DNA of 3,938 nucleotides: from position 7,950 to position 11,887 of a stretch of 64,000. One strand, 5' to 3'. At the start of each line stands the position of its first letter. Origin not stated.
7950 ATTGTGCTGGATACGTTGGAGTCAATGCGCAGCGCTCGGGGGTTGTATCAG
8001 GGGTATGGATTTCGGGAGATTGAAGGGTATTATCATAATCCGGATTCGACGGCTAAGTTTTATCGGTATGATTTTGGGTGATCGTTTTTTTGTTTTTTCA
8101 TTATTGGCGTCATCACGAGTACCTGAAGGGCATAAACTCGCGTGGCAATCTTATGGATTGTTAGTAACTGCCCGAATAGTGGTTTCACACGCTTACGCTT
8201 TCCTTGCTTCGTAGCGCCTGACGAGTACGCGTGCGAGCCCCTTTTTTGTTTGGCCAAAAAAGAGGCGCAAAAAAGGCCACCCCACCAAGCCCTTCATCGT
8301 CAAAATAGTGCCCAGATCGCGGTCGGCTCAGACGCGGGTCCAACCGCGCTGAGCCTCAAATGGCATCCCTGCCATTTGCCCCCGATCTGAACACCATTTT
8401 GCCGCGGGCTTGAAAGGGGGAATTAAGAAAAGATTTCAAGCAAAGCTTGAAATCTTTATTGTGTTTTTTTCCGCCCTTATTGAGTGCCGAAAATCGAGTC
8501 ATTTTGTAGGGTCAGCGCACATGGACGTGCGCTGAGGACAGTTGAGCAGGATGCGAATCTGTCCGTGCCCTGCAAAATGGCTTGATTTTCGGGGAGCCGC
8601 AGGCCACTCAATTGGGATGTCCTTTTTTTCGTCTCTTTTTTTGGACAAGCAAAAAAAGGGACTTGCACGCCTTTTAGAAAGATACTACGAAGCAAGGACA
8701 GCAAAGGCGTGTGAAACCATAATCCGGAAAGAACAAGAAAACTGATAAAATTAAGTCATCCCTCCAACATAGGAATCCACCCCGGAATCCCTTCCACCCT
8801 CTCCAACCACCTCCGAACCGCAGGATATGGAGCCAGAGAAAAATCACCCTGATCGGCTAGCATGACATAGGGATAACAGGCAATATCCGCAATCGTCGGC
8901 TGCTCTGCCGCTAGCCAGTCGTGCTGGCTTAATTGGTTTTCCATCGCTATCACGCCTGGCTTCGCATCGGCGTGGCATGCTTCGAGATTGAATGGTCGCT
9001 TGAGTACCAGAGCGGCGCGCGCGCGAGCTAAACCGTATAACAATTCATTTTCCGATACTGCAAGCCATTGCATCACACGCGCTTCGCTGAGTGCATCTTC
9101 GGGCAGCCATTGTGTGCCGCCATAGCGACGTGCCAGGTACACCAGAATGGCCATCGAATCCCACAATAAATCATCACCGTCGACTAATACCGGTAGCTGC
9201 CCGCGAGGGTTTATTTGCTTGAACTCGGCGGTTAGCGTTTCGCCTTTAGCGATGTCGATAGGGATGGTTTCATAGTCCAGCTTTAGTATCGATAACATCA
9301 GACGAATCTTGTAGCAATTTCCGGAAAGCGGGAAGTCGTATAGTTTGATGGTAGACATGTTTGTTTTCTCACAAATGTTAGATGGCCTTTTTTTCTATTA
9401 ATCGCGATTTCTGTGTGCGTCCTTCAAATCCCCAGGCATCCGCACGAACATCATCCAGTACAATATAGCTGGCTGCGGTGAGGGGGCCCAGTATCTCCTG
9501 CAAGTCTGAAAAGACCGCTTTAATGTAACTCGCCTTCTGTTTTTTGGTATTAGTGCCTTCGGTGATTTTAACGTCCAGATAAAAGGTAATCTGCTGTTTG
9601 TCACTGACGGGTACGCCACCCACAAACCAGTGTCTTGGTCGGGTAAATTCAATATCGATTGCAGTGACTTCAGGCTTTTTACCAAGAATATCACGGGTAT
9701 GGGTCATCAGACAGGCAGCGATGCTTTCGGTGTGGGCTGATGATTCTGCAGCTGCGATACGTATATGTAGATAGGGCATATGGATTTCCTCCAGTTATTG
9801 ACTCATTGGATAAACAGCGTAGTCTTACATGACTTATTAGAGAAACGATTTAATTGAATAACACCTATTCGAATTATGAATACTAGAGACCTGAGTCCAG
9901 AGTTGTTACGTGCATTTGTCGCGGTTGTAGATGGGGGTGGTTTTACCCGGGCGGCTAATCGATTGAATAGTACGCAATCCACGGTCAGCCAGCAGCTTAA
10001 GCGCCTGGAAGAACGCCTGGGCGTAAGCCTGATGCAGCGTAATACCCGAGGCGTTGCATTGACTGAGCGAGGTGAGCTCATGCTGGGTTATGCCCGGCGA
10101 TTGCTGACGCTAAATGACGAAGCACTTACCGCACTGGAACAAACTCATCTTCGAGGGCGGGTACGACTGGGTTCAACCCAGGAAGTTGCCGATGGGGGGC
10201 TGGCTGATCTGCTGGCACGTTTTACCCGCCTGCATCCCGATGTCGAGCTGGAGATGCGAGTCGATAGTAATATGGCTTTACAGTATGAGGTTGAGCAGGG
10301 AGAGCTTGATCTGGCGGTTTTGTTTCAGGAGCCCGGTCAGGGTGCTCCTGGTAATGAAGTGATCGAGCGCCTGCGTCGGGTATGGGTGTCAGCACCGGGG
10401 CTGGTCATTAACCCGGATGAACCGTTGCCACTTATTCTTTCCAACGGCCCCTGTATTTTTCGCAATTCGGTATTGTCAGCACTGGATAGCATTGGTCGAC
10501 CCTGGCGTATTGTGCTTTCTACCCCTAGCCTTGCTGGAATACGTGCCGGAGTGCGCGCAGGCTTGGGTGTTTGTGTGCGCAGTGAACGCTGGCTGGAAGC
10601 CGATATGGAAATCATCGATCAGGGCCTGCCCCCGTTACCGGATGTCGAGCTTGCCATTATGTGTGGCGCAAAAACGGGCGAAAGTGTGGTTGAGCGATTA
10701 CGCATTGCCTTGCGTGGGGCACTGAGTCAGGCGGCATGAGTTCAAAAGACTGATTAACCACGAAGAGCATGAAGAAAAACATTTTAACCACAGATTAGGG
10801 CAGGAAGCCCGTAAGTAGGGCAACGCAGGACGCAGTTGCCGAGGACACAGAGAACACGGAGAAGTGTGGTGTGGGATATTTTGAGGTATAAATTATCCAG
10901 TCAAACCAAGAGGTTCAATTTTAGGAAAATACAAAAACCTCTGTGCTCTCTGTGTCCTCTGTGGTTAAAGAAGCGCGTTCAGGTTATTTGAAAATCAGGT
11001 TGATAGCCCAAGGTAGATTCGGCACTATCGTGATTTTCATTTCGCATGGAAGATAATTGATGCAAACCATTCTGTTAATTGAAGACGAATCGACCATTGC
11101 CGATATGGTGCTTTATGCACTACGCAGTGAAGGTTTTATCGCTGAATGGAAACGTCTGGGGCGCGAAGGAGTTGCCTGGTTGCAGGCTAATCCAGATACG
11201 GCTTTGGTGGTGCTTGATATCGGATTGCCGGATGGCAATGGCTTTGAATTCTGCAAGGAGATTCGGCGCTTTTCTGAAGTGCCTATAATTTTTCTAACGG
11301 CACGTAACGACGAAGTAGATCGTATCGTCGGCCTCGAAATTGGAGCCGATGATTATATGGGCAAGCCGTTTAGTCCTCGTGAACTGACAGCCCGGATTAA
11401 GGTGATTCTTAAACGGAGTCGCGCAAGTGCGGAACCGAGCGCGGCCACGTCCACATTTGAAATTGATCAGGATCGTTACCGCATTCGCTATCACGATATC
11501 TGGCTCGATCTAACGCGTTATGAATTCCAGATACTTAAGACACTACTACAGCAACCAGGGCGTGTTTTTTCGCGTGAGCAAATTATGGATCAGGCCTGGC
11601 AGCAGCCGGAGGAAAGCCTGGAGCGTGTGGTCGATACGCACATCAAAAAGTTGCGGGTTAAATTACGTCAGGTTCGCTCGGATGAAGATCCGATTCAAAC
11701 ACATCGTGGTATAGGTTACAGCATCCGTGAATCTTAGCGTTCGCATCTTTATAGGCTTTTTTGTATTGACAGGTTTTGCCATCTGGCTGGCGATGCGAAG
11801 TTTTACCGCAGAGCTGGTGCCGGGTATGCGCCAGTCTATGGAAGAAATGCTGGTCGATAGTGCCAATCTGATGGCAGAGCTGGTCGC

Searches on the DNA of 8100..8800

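Call 44: search_rna_families(source=window, start=8100, end=8800, threshold=evalue, max_evalue=5)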
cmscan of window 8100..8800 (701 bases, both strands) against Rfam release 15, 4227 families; matches with E-value up to 5: 4.
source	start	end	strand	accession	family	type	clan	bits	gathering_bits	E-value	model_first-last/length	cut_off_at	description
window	8480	8599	+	RF01731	TwoAYGGAY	Cis-reg;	CL00106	44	43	9.3e-06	1-168/168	no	TwoAYGGAY RNA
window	8615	8686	-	RF01639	ceN49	Gene; snRNA; snoRNA; HACA-box;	-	20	65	0.12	1-134/134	no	Caenorhabditis snoRNA ceN49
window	8390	8487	+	RF02436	SpF43_sRNA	Gene; sRNA;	-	19.7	70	0.38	1-99/99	no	Streptococcus sRNA SpF43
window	8498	8611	+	RF02267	Vax2os1_2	Gene; lncRNA;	-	7.5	55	0.68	364-466/466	no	Vax2os1 conserved region 2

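Call 49: search_rna_families(source=window, start=8440, end=8640, threshold=evalue, max_evalue=0.01, show_alignments=1)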
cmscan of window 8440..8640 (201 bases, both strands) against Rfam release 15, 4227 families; matches with E-value up to 0.01: 2.
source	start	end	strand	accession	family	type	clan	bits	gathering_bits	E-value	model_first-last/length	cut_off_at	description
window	8480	8599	+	RF01731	TwoAYGGAY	Cis-reg;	CL00106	44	43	2.7e-06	1-168/168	no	TwoAYGGAY RNA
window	8498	8611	+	RF02267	Vax2os1_2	Gene; lncRNA;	-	11.7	55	0.0097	364-466/466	no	Vax2os1 conserved region 2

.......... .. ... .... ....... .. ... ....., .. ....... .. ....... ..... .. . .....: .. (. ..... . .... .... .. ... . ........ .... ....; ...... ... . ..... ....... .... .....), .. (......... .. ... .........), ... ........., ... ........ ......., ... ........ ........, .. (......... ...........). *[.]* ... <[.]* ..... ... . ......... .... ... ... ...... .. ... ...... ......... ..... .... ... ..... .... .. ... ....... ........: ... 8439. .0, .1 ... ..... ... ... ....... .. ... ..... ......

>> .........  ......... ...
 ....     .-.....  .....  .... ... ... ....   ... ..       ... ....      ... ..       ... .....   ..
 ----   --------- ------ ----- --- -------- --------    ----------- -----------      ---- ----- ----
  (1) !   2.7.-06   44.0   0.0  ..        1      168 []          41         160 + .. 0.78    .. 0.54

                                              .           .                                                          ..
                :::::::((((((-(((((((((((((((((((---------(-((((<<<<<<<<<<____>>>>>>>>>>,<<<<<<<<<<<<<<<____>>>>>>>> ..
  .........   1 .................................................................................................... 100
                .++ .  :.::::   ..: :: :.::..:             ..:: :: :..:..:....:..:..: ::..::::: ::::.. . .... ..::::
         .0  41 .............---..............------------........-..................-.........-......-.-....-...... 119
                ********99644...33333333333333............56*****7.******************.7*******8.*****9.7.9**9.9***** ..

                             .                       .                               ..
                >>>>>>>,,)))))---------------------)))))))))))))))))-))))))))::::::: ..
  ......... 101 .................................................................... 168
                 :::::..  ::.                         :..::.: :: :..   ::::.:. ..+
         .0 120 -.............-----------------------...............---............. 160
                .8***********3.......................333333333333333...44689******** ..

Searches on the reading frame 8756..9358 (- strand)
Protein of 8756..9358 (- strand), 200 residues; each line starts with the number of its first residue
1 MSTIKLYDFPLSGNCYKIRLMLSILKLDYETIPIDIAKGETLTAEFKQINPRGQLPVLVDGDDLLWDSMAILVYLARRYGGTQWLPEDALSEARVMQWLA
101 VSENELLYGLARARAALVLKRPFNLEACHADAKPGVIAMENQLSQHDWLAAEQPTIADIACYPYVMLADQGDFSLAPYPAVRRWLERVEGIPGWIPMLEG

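Call 36: search_protein_families(library=pfam, proteins=[window:8756-9358:-], max_evalue=0.001)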
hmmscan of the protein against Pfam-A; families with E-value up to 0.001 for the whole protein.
window:8756-9358:- (200 aa): 6 families
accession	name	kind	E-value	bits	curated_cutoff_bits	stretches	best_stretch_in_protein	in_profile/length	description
PF02798.26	GST_N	-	8.5e-18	64.9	20.9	1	3-77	2-76/76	Glutathione S-transferase, N-terminal domain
PF13417.12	GST_N_3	-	1.3e-15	57.9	22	1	6-82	1-74/75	Glutathione S-transferase, N-terminal domain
PF13409.12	GST_N_2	-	2.6e-14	54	25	1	12-77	2-69/70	Glutathione S-transferase, N-terminal domain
PF13410.11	GST_C_2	-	9.1e-09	35.7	24.9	1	125-187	4-69/69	Glutathione S-transferase, C-terminal domain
PF00043.30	GST_C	-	1.1e-07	32.4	20.7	1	138-192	37-93/93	Glutathione S-transferase, C-terminal domain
PF14497.11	GST_C_3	-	0.00035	21.2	21.6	1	139-192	38-95/104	Glutathione S-transferase, C-terminal domain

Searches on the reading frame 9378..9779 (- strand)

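Call 36: search_protein_families(library=pfam, proteins=[window:9378-9779:-], max_evalue=0.001)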
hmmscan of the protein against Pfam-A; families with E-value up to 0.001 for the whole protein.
window:9378-9779:- (133 aa): 1 family
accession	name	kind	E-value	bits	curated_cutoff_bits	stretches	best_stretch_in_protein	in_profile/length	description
PF01361.26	Tautomerase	-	3.1e-09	37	22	1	67-121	2-55/60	Tautomerase enzyme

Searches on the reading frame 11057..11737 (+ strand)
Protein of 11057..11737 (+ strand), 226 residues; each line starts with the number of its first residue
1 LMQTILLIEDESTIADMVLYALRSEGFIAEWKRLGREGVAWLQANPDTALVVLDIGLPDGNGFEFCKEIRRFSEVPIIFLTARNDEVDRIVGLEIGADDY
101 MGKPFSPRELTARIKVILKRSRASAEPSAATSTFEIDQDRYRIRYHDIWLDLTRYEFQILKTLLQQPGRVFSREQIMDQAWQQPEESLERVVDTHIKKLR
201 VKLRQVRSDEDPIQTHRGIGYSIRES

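Call 65: search_protein_families(library=pfam, proteins=[window:11057-11737:+], max_evalue=0.001)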
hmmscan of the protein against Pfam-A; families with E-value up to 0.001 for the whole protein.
window:11057-11737:+ (226 aa): 2 families
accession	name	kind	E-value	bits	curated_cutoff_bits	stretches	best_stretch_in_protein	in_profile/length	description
PF00486.34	Trans_reg_C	-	3.6e-24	85.1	26.2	1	150-222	4-76/77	Transcriptional regulatory protein, C terminal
PF00072.30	Response_reg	-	1.9e-23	83.2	30.2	1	5-115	1-111/111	Response regulator receiver domain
